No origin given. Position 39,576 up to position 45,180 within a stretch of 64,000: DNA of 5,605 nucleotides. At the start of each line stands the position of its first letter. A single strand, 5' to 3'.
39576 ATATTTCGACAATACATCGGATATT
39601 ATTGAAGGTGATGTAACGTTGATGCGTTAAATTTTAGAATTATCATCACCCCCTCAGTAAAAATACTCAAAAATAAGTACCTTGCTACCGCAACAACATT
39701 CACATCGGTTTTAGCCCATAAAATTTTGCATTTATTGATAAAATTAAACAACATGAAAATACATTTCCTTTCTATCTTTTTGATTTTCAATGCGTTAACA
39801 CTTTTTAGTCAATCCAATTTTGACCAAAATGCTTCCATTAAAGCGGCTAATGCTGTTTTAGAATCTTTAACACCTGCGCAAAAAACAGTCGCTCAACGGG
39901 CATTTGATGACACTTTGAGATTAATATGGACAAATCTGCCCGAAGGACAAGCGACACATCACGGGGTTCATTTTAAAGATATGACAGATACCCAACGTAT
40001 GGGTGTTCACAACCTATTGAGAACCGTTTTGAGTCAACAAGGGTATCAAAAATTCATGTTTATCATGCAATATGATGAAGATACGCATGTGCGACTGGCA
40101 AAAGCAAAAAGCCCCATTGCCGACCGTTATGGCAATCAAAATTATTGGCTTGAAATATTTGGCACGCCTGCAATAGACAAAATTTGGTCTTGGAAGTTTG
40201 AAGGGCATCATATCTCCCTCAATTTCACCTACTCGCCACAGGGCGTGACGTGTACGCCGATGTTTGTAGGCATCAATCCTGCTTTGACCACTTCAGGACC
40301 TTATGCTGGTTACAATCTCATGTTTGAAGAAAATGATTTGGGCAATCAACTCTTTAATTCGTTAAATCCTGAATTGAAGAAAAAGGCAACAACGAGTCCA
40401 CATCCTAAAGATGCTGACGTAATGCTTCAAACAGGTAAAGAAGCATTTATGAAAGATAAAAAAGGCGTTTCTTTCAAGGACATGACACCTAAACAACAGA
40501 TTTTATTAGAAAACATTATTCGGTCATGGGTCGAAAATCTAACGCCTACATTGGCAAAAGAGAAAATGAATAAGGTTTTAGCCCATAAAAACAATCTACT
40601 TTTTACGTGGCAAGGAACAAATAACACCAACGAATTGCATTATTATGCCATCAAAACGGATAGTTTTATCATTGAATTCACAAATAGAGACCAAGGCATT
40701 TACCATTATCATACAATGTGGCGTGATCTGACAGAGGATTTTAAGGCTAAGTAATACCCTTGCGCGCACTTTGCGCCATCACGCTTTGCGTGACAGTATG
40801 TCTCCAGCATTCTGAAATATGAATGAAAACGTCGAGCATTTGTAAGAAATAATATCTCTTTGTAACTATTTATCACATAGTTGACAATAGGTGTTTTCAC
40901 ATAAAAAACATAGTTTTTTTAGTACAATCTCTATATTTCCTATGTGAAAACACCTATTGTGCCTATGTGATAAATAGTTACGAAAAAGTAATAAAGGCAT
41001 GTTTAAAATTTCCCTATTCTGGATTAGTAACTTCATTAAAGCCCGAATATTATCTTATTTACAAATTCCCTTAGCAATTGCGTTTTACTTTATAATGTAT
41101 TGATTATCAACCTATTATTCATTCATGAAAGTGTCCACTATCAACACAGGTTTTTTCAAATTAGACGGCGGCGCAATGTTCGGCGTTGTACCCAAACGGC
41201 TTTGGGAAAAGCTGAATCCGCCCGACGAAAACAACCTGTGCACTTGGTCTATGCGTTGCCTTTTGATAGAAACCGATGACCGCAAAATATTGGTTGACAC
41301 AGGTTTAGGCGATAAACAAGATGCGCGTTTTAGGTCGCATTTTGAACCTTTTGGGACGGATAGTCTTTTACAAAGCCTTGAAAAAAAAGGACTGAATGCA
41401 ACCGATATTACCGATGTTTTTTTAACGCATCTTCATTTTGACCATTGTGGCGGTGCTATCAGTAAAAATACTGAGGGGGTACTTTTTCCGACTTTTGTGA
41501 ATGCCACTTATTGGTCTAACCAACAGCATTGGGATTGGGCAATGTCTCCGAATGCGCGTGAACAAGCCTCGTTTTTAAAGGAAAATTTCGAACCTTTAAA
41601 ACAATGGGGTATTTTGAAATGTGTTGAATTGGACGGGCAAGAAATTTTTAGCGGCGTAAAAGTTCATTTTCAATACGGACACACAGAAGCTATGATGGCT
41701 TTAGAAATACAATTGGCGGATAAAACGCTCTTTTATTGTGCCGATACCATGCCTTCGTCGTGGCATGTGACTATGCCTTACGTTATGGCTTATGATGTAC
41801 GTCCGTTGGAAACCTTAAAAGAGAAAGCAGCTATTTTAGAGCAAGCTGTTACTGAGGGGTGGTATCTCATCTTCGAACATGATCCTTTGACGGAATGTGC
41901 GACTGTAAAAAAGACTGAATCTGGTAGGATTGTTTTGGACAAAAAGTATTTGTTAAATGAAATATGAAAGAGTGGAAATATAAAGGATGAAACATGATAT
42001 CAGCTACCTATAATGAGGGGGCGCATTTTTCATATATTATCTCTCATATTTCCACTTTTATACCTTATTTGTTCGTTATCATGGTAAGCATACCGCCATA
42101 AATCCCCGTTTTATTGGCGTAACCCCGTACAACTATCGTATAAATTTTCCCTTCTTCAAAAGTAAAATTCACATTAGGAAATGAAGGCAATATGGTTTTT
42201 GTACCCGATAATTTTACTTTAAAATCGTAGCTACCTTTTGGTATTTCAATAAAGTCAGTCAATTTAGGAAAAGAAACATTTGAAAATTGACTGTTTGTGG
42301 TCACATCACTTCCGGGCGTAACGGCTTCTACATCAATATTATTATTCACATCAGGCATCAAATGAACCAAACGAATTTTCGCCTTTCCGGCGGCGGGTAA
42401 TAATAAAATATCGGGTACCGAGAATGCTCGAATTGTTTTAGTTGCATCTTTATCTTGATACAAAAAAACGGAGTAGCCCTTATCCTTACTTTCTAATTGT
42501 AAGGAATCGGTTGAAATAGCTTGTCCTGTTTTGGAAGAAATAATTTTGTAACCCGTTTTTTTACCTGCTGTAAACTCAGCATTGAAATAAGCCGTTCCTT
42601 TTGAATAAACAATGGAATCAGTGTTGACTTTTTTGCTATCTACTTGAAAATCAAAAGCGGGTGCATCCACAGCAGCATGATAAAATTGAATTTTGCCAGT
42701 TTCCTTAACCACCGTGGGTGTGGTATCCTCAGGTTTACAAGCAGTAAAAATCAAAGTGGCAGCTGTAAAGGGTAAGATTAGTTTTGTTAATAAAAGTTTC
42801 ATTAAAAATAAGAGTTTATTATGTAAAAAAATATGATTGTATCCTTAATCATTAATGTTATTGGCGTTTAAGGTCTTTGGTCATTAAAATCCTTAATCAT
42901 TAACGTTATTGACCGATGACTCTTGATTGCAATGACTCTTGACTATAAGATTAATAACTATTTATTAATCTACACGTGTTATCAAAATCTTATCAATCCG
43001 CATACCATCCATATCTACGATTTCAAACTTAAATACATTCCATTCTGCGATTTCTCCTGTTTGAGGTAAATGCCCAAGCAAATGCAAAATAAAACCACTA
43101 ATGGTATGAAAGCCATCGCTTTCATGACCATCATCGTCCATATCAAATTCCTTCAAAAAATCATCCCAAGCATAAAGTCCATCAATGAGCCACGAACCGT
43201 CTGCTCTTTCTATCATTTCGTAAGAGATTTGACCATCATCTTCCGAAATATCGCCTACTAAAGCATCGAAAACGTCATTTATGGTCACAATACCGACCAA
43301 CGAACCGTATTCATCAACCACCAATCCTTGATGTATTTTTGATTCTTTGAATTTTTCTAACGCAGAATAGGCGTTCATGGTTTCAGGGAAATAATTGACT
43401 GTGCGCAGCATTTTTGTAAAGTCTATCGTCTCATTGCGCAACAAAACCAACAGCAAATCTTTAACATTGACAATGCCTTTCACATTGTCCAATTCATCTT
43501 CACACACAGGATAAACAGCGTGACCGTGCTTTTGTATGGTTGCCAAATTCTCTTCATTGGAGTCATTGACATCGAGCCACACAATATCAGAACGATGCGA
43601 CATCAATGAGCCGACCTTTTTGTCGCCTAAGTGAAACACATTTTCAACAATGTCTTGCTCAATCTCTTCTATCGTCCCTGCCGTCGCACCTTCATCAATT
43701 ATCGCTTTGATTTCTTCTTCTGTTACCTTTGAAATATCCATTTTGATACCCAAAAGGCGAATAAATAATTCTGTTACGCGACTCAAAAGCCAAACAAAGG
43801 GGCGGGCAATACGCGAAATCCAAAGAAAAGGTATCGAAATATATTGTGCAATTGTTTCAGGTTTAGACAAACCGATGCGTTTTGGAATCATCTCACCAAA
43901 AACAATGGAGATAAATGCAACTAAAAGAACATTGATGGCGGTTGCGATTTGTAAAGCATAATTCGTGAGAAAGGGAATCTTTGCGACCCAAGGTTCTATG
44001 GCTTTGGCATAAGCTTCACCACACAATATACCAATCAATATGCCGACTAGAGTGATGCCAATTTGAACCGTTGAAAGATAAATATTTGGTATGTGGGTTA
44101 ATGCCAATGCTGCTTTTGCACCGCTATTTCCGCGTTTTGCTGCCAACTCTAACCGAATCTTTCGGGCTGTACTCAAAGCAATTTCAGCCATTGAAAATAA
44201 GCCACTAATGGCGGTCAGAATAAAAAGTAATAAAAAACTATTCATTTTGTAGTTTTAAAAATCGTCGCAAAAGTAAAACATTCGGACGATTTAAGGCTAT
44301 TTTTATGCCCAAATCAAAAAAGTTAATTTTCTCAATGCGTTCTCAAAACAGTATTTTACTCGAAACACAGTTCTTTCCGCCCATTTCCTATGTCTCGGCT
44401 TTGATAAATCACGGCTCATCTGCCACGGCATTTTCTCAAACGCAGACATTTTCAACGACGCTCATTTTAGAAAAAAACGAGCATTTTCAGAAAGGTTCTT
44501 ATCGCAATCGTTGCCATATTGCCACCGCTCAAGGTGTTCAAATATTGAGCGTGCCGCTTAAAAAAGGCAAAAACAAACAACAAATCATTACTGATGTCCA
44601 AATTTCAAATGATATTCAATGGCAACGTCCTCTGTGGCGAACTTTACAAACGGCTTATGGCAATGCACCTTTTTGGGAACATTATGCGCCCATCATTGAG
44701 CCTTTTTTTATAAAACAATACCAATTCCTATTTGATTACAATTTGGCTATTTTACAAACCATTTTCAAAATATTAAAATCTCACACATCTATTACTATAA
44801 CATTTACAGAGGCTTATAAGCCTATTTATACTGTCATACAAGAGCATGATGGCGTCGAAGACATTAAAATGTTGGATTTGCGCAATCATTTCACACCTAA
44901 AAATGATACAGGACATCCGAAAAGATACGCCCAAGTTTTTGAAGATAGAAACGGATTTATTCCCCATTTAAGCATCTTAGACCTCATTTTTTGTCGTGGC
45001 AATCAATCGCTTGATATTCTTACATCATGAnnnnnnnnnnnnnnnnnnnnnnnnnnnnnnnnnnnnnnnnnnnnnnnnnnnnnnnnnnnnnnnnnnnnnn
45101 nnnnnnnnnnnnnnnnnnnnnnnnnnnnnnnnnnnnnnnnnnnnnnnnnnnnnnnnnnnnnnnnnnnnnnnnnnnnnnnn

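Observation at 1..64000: Massively over-represented 10-13 nt motif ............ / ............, resembling a DNA-uptake-sequence-type genomic signature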

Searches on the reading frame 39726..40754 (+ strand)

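Call 29: search_protein_families(library=pfam, proteins=[window:39726-40754:+])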
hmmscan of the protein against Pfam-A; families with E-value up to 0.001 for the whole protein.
window:39726-40754:+ (342 aa): 1 family
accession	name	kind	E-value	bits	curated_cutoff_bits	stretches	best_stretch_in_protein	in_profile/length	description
PF12006.13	DUF3500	-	7.9e-76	255.8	27.2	1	37-339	8-295/297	Protein of unknown function (DUF3500)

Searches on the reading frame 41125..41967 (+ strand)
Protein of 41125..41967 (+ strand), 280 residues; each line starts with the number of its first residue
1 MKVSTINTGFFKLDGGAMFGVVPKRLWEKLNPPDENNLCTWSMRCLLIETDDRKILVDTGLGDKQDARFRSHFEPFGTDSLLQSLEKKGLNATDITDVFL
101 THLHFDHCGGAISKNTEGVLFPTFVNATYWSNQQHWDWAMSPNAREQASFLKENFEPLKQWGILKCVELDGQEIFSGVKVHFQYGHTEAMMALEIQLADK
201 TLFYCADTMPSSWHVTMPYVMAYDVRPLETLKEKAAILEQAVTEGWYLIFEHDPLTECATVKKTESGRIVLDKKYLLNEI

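Call 29: search_protein_families(library=pfam, proteins=[window:41125-41967:+])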
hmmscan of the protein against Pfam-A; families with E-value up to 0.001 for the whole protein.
window:41125-41967:+ (280 aa): 2 families
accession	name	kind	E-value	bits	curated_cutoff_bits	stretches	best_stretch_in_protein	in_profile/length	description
PF00753.33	Lactamase_B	-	7e-15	55.9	22.7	1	45-155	8-97/196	Metallo-beta-lactamase superfamily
PF12706.13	Lactamase_B_2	-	2.9e-07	30.7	27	1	53-215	1-150/200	Beta-lactamase superfamily domain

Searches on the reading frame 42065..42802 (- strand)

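Call 29: search_protein_families(library=pfam, proteins=[window:42065-42802:-])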
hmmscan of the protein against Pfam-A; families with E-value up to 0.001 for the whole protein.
window:42065-42802:- (245 aa): 1 family
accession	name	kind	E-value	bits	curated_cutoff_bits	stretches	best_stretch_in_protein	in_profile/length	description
PF14344.12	DUF4397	-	8.3e-23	81.6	30.6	2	37-154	2-115/119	Domain of unknown function (DUF4397)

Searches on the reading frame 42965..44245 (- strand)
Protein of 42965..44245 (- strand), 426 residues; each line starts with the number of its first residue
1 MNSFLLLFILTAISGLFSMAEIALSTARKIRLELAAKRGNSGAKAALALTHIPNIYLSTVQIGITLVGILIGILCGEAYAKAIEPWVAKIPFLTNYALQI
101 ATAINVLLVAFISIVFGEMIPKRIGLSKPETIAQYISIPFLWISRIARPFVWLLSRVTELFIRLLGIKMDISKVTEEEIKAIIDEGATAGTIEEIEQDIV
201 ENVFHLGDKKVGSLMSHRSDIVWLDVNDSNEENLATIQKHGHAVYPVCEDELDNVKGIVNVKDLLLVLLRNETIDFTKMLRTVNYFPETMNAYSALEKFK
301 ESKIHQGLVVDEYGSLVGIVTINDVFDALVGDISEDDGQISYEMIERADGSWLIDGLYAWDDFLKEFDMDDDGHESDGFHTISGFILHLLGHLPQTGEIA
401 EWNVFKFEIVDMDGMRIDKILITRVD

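Call 9: search_protein_families(library=pfam, proteins=[window:42965-44245:-])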
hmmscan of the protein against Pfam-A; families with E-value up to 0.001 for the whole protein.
window:42965-44245:- (426 aa): 3 families
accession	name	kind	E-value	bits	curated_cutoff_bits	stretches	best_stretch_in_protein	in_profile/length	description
PF01595.25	CNNM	-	3.8e-46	157.5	28.4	1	6-195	2-180/181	Cyclin M transmembrane N-terminal domain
PF03471.22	CorC_HlyC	-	4.5e-18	65.5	27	1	346-425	2-80/81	Transporter associated domain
PF00571.33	CBS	-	4.6e-17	62.5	24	2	279-330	5-56/57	CBS domain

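Call 20: find_encoding_contigs(protein=window:42965-44245:-, flank=10000, max_places=6)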
Protein window:42965-44245:- (426 aa): no gene with exactly this product is on record in the collection.

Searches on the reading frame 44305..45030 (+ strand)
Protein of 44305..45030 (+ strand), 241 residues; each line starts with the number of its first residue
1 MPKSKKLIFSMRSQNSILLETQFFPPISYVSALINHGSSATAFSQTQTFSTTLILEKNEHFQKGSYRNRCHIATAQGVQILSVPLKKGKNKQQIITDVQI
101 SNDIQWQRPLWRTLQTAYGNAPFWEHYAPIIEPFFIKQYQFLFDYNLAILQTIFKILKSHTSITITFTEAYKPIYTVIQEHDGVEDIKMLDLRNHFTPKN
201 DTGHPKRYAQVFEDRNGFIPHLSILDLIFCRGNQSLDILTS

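Call 29: search_protein_families(library=pfam, proteins=[window:44305-45030:+])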
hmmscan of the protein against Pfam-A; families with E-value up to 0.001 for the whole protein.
window:44305-45030:+ (241 aa): 1 family
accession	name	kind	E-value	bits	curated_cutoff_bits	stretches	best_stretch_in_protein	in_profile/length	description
PF08889.16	WbqC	-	1.2e-33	117.3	21.3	1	51-166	18-133/218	WbqC-like protein family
